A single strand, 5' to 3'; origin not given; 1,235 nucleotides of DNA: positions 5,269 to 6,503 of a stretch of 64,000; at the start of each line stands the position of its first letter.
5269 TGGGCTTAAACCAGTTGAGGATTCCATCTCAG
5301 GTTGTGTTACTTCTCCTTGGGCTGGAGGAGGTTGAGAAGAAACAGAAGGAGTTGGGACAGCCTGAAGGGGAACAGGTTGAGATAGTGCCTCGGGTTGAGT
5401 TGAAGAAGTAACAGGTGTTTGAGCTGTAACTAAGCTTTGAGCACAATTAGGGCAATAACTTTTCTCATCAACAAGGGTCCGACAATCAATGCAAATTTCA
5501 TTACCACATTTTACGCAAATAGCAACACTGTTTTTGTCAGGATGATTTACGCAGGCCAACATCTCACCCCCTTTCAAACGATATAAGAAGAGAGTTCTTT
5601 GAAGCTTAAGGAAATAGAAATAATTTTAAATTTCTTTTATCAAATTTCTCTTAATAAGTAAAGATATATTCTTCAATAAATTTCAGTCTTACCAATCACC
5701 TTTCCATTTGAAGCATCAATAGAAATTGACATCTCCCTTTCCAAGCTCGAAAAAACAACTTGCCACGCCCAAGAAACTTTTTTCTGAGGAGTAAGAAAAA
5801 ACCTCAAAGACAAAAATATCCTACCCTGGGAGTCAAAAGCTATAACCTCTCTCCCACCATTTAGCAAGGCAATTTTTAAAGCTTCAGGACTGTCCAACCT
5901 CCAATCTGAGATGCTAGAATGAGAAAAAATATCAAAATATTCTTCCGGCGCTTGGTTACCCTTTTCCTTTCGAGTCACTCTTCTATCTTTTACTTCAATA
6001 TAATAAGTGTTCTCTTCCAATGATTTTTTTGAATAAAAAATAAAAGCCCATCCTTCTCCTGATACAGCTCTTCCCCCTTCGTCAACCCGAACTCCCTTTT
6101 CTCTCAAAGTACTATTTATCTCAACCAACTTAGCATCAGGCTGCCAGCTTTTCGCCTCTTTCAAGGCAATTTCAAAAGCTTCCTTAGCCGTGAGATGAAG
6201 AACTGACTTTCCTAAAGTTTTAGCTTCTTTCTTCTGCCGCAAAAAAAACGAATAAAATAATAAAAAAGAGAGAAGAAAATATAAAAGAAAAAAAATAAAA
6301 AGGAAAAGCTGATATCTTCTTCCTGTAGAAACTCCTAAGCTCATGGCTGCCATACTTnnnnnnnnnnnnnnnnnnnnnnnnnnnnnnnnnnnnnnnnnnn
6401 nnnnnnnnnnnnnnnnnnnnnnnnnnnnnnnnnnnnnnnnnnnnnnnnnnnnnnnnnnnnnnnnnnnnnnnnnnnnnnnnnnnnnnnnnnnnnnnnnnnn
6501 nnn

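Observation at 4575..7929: Tandemly duplicated zinc-ribbon / DUF4870 (YteJ-like) / lipoprotein membrane module, with a third DUF4870 paralogue at 54 kb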

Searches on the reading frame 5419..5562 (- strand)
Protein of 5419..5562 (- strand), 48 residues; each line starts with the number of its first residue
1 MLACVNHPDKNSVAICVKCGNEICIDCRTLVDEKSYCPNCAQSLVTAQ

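Call 73: search_solved_structures(query=A6, max_evalue=1, show_alignments=2)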
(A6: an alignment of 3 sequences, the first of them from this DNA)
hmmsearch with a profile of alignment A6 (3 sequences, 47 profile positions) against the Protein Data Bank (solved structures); distinct sequences matched with E-value up to 1: 27.
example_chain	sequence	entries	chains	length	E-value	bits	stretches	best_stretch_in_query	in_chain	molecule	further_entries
2cor_A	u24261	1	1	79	0.00038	23.4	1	14-42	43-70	PINCH protein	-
2kq9_A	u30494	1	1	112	0.012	18.6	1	12-41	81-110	DnaK suppressor protein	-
1x62_A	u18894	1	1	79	0.022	17.7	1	14-44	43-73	C-terminal LIM domain protein 1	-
3mao_A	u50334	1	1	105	0.056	16.4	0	11-22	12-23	Methionine-R-sulfoxide reductase B1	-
4qiw_P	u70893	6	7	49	0.098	15.7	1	11-44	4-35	DNA-directed RNA polymerase subunit P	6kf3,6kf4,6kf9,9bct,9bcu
2cur_A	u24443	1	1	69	0.14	15.2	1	14-44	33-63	Skeletal muscle LIM-protein 1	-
2d8y_A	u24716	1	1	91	0.14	15.2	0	15-45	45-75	EPLIN protein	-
5obz_B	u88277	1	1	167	0.14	15.2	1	15-31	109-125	Putative transcription factor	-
8q5b_A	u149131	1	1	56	0.14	15.2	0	10-21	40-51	Small CPxCG-related zinc finger protein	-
6sw9_C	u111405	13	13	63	0.16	14.9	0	14-39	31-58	Zn-ribbon RNA-binding protein involved in translation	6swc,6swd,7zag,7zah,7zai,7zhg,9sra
9fny_A1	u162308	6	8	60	0.21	14.6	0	14-39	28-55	RNA-binding protein | Zn-ribbon RNA-binding protein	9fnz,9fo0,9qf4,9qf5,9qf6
6u4m_A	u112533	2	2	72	0.28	14.2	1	5-42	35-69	Paxillin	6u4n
5nus_B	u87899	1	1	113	0.32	14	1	15-32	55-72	p44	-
3wwl_A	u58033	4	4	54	0.33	14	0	12-25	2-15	Alpha-aminoadipate carrier protein LysW | OrfF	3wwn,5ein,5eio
5din_A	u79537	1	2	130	0.34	13.9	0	18-37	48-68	Ligand of Numb protein X 2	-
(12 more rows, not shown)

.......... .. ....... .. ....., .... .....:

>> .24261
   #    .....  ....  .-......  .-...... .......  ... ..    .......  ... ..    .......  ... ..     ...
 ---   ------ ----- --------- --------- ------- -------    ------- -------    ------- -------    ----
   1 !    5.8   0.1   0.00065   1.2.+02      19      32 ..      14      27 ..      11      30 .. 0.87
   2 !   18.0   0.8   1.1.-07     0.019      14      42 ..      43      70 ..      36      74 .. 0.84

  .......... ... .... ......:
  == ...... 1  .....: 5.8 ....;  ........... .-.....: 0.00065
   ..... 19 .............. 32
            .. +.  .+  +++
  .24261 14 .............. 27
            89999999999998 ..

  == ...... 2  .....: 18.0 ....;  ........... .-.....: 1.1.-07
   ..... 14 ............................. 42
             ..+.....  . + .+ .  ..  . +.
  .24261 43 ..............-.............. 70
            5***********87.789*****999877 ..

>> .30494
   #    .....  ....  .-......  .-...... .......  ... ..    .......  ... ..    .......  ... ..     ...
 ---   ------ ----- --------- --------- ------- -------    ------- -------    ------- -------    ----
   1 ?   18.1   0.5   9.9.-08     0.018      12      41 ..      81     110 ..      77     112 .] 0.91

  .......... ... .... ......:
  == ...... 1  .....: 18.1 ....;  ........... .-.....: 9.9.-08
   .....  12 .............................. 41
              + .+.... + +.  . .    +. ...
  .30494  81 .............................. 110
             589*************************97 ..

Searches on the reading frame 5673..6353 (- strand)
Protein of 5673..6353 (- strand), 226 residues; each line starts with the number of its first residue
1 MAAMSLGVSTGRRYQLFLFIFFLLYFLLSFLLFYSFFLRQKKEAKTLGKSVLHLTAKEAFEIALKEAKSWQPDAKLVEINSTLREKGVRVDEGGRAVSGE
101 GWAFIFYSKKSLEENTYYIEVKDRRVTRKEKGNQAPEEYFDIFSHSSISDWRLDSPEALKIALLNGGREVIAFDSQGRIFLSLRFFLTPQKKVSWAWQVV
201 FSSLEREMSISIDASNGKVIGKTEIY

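Call 3: search_protein_families(library=pfam, proteins=[window:5673-6353:-], max_evalue=1)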
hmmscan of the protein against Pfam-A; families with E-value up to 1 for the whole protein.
window:5673-6353:- (226 aa): 4 families
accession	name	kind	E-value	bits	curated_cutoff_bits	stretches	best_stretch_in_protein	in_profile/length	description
PF06305.16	LapA_dom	-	0.034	14.5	28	1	16-55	21-60/64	Lipopolysaccharide assembly protein A domain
PF06271.18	RDD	-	0.075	13.8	24.1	1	16-54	44-80/137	RDD family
PF04616.20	Glyco_hydro_43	-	0.22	11.2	32.2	1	77-122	168-212/288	Glycosyl hydrolases family 43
PF03413.25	PepSY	-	0.27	12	24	0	195-222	31-59/60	Peptidase propeptide and YPEB domain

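Call 4: search_protein_families(library=ncbifam, proteins=[window:5673-6353:-], max_evalue=1)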
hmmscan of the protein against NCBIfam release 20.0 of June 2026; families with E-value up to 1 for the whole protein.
window:5673-6353:- (226 aa): 0 families

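Call 21: search_protein_representatives(protein=window:5673-6353:-)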
Query: 226 residues. Proteins with E-value up to 0.001 (for the whole library): 84; up to 1e-10: 3; up to 1e-30: 1. The best 84 are listed.
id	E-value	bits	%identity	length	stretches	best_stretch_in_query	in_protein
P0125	1.8e-142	488.6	100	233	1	1-226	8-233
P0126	5.1e-15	72.0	31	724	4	54-167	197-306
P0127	2.5e-13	66.5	32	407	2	48-215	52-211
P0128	2.5e-10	56.7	32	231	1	54-224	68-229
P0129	5.0e-09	52.5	31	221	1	18-224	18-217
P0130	9.5e-09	51.5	31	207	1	51-221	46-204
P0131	1.1e-08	51.4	29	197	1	16-221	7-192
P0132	3.3e-08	49.8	32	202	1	53-220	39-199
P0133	1.0e-07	48.2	30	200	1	18-203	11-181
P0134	2.0e-07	47.2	28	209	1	20-221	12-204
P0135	2.3e-07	47.0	34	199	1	42-220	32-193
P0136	3.1e-07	46.6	28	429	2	54-173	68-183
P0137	7.6e-07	45.3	35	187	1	53-200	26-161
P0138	1.1e-06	44.8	35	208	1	54-195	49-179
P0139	1.1e-06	44.8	29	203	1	22-222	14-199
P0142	2.4e-06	43.7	30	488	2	53-172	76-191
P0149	7.4e-06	42.1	29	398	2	64-221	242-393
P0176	6.7e-05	39.0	27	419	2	52-220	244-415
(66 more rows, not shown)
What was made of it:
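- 5673..6353 (-): Gene 4: N-terminal TM anchor plus tandem PepSY-like ectodomain, 226 aa. The deposited call starts 7 codons earlier, at 6374. 84 homologues at E<=1e-3 (call 21).
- Family members P0126, P0127, P0136, P0142, P0149 and P0176 match the query in 2-4 stretches (call 21).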

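Call 24: search_protein_families(library=pfam, alignment_id=A1, max_evalue=0.1)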
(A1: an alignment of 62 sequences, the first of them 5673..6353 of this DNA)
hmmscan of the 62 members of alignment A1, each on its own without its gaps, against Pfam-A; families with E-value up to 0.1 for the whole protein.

A. member 1, window:5673-6353:- (226 aa): 2 families
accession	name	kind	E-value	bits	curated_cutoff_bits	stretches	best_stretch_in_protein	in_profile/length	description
PF06305.16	LapA_dom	-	0.034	14.5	28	1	16-55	21-60/64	Lipopolysaccharide assembly protein A domain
PF06271.18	RDD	-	0.075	13.8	24.1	0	16-54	44-80/137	RDD family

B. families by the number of members that match (of 62 scanned): 28 families (the first 25 are shown)
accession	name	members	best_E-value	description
PF03413.25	PepSY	20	0.00014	Peptidase propeptide and YPEB domain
PF19167.5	DUF5849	4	0.0014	Family of unknown function (DUF5849)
PF14030.11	DUF4245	2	0.0025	Protein of unknown function (DUF4245)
PF23714.1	Rv3627c_N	2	0.025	Carboxypeptidase Rv3627c-like, N-terminal domain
PF03929.21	PepSY_TM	1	0.00018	PepSY-associated TM region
PF06864.17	PAP_PilO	1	0.00095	Pilin accessory protein (PilO)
PF15330.11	SIT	1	0.0031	SHP2-interacting transmembrane adaptor protein, SIT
PF14012.11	DUF4229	1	0.0065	Protein of unknown function (DUF4229)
PF02605.20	PsaL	1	0.026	Photosystem I reaction centre subunit XI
PF08476.15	VD10_N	1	0.029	Viral D10 N-terminal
PF06305.16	LapA_dom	1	0.034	Lipopolysaccharide assembly protein A domain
PF24267.1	HVO_1552_C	1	0.035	HVO_1552, C-terminal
PF15681.10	LAX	1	0.04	Lymphocyte activation family X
PF11874.13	DUF3394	1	0.048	Domain of unknown function (DUF3394)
PF25091.1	DUF7806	1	0.049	Domain of unknown function (DUF7806)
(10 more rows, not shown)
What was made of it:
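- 5673..6353 (-): 20 of 62 family members give weak PepSY hits (call 24).
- On PepSY (PF03413): 20 of 62 family members give weak hits, the best at E 1.4e-4 (call 24).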

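Call 29: find_encoding_contigs(protein=P0128, flank=5000, max_places=3)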
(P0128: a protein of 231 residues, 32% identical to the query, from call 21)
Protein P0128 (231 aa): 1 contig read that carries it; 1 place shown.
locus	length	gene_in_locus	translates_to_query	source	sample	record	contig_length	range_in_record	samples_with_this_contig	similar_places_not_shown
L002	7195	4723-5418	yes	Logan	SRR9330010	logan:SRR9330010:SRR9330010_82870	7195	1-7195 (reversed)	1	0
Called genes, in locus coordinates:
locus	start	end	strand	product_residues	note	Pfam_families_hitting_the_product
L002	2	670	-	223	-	?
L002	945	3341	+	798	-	PF07811:TadE, PF07705:CARDB (faint), PF05345:He_PIG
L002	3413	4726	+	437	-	PF13088:BNR_2 (faint), PF15892:BNR_4 (faint)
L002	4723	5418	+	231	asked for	-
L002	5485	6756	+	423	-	PF07811:TadE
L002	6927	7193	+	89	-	?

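Call 30: predict_structure(alignment_id=A1)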
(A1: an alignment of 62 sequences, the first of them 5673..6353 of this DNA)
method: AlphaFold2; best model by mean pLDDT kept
length: 226 residues; sequences in the alignment: 62
mean_pLDDT: 82.8   pTM: 0.70
mean pLDDT of the five models: 82.8, 81.6, 81.3, 81.2, 80.3
residues with pLDDT >= 90: 111; 70-90: 64; 50-70: 45; < 50: 6
segments of 3 or more residues with pLDDT < 50: 46-51
pLDDT, mean of each block of 10 residues (from residue 1): 62 91 98 90 52 82 96 93 67 62 92 91 92 79 71 92 91 78 66 88 87 94 91
secondary structure, 60 per line:
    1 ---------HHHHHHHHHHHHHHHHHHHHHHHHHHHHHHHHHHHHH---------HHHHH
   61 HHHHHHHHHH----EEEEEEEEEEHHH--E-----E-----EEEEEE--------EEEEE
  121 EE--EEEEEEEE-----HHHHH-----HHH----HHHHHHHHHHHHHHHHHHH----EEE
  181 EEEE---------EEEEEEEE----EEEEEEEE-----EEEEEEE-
elements in order: H10-46 H56-70 E75-84 E102-107 E116-122 E125-132 H138-142 H155-173 E178-184 E194-201 E206-213 E219-225
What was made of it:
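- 5673..6353 (-): AlphaFold pLDDT 82.8 (call 30).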

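Call 32: find_encoding_contigs(protein=P0129, flank=6000, max_places=3)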
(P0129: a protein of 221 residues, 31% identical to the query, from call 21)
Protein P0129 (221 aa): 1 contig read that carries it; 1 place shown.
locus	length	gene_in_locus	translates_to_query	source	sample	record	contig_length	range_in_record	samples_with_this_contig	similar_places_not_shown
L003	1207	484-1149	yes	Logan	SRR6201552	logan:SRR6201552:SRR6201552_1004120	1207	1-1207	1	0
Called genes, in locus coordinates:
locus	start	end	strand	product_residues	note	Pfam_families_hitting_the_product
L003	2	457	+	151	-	?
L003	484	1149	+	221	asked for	-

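Call 33: find_encoding_contigs(protein=P0127, flank=6000, max_places=3)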
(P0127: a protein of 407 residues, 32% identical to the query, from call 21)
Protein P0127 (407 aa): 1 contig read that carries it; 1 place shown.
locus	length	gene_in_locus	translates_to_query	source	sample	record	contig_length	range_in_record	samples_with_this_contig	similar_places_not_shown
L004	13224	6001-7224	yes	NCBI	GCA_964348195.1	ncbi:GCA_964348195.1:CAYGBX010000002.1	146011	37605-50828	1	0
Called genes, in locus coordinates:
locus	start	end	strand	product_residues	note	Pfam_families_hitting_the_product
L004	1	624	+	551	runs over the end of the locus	PF17391:Urocanase_N, PF01175:Urocanase, PF17392:Urocanase_C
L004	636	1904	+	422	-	PF07969:Amidohydro_3 (weak), PF01979:Amidohydro_1, PF07969:Amidohydro_3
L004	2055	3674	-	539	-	PF07837:FTCD_N, PF02971:FTCD, PF04961:FTCD_C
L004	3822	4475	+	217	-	-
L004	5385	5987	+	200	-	-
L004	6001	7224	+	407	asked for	-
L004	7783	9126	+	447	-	PF13487:HD_5, PF01966:HD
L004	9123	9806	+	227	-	PF17248:DUF5317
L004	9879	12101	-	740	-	PF00580:UvrD-helicase, PF13245:AAA_19, PF13361:UvrD_C, PF13538:UvrD_C_2 (weak), PF21196:PcrA_UvrD_tudor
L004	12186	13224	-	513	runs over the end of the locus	PF00069:Pkinase, PF03109:ABC1 (faint), PF07714:PK_Tyr_Ser-Thr, PF01636:APH (faint)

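Call 56: find_encoding_contigs(protein=P0130, flank=5000, max_places=2)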
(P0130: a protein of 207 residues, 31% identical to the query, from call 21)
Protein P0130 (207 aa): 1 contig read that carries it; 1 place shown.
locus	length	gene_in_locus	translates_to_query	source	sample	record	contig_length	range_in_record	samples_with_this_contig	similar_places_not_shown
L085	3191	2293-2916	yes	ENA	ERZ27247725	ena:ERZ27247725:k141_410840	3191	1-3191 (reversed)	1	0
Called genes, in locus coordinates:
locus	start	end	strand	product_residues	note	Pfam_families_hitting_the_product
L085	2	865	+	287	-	?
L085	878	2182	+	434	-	-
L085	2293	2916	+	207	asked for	-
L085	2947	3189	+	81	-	?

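Call 57: find_encoding_contigs(protein=P0132, flank=5000, max_places=2)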
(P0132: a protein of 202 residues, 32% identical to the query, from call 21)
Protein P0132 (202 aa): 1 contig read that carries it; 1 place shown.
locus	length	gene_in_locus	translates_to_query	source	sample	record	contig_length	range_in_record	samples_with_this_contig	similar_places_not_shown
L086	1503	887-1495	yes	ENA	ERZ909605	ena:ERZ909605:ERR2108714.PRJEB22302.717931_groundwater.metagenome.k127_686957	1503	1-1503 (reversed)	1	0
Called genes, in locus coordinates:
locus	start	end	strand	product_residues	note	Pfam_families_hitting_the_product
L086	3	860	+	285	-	?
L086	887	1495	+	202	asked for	-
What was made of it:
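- Tried and rejected: The family's neighbourhood therefore rests on five individual look-ups (calls 29, 32, 33, 56, 57).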

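Call 75: search_solved_structures(query=A1, max_evalue=1)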
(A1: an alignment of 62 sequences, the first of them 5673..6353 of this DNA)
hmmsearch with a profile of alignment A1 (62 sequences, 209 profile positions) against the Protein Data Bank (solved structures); distinct sequences matched with E-value up to 1: 2.
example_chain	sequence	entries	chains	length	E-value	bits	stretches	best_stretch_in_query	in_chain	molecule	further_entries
9vy3_A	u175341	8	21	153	0.0013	21.7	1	183-207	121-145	Propeptide, PepSY amd peptidase M4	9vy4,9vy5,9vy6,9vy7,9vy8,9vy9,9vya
4exr_A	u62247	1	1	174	0.26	14.1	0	154-207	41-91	Putative lipoprotein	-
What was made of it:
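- The family profile hits the PDB chain 9vy3, 'Propeptide, PepSY and peptidase M4', at E 0.0013 (call 75).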
